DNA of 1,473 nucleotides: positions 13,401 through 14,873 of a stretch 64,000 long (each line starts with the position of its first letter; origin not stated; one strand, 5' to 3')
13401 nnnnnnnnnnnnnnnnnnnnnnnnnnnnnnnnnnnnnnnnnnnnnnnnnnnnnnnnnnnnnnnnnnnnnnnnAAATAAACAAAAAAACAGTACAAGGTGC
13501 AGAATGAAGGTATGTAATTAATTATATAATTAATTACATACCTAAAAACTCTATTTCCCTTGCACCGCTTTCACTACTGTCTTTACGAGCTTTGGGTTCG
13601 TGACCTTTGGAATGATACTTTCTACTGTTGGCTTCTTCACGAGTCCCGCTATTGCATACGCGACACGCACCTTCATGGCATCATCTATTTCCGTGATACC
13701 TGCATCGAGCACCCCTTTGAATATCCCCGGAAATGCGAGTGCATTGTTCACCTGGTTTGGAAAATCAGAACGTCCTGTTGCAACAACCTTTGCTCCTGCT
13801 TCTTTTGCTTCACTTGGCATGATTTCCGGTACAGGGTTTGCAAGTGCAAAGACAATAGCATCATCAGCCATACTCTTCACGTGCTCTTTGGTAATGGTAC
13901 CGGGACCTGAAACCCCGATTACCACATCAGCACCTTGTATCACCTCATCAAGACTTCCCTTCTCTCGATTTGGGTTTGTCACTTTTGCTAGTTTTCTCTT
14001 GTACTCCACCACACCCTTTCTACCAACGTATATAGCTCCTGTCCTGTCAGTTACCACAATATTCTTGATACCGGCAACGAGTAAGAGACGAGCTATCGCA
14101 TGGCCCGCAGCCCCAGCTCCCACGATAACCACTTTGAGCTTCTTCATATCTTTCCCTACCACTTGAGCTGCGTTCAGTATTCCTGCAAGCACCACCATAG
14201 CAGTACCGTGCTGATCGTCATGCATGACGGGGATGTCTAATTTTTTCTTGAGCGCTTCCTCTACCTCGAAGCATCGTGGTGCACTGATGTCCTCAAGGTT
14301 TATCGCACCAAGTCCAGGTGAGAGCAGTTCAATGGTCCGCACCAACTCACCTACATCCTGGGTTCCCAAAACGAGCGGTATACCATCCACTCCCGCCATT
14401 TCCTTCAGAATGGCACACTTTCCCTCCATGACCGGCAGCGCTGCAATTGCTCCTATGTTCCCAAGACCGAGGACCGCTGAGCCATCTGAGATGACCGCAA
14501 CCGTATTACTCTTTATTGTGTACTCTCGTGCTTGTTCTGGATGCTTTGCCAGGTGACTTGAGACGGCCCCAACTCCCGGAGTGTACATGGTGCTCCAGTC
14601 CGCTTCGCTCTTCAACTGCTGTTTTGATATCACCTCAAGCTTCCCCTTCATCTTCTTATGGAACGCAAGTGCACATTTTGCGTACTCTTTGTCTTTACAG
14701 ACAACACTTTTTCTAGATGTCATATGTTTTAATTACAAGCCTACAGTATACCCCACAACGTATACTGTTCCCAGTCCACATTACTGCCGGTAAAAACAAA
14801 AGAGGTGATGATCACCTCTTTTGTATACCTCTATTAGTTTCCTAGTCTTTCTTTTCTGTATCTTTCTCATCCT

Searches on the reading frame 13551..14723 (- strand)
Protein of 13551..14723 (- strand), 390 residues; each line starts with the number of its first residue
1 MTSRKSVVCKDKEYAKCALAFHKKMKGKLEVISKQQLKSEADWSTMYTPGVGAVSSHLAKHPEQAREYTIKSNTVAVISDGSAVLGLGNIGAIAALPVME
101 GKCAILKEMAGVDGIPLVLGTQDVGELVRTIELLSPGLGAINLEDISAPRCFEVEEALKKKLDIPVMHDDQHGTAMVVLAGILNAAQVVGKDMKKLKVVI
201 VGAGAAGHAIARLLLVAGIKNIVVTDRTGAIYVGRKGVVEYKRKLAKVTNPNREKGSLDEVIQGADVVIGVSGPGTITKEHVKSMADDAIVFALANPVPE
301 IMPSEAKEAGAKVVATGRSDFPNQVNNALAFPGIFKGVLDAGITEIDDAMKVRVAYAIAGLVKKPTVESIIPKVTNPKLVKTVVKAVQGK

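Call 48: search_protein_families(library=pfam, proteins=[window:13551-14723:-], max_evalue=0.00001)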
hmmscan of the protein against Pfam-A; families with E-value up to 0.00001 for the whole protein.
window:13551-14723:- (390 aa): 4 families
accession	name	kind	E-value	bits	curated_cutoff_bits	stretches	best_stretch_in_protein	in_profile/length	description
PF03949.21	Malic_M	-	2.8e-23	83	23.5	1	173-376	3-241/258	Malic enzyme, NAD binding domain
PF00390.24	malic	-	3.1e-23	83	23.1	1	27-158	2-181/182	Malic enzyme, N-terminal domain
PF01488.26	Shikimate_DH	-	3.2e-07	31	24.3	1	186-297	3-114/138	Shikimate / quinate 5-dehydrogenase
PF00899.27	ThiF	-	5.1e-06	26.2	28.1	0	191-227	16-52/238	ThiF family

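Call 55: find_homologous_proteins(query=window:13551-14723:-, max_evalue=1e-60)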
Query window:13551-14723:- (390 aa): 8000 proteins with E <= 1e-60 among 8000 candidates; the best 120 are listed.
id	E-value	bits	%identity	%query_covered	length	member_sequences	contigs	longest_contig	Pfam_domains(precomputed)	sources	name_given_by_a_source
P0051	1.8e-244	829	100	100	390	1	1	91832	PF00390.25,PF03949.22,PF00899.28,PF01488.27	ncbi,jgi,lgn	-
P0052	2.1e-167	575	68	99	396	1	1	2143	PF00390.25,PF03949.22,PF00899.28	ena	-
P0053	2.5e-167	575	69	97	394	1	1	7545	PF00390.25,PF03949.22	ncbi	-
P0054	3.2e-167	575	70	97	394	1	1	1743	PF00390.25,PF03949.22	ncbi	-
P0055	5.8e-167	574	69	97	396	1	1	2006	PF00390.25,PF03949.22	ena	-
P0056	1.2e-166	573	69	97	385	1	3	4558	PF00390.25,PF03949.22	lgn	-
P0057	1.3e-166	573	66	98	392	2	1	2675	PF00390.25,PF03949.22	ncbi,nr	ncbi:NADP-dependent malic enzyme [Crocinitomicaceae bacterium]|nr:NADP-dependent malic enzyme [Croci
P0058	1.5e-166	572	69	97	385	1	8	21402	PF00390.25,PF03949.22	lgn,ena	-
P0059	2.2e-166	572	69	97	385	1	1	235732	PF00390.25,PF03949.22,PF00899.28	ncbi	-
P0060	2.7e-166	571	69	97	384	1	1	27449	PF00390.25,PF03949.22,PF00208.28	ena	-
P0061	3.9e-166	571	68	97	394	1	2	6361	PF00390.25,PF03949.22,PF00899.28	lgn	-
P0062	6.1e-166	570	68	97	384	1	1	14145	PF00390.25,PF03949.22,PF00899.28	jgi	jgi:malate dehydrogenase (oxaloacetate-decarboxylating)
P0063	8.5e-166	570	66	99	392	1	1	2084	PF00390.25,PF03949.22,PF00899.28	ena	-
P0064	1.1e-165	569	69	99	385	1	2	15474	PF00390.25,PF03949.22,PF00899.28,PF00208.28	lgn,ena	-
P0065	1.1e-165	569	69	97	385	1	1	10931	PF00390.25,PF03949.22,PF00899.28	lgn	-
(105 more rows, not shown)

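Call 56: find_encoding_contigs(protein=P0051, flank=10000, max_places=6)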
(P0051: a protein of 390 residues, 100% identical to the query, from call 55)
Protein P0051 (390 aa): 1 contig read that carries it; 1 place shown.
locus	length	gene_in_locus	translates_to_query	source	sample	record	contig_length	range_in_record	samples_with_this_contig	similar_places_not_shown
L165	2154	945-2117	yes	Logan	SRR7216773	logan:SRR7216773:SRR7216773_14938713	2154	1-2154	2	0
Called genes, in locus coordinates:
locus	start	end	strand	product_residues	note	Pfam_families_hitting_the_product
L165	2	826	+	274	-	?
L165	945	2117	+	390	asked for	PF00390:malic, PF03949:Malic_M, PF00899:ThiF (weak), PF01488:Shikimate_DH (weak)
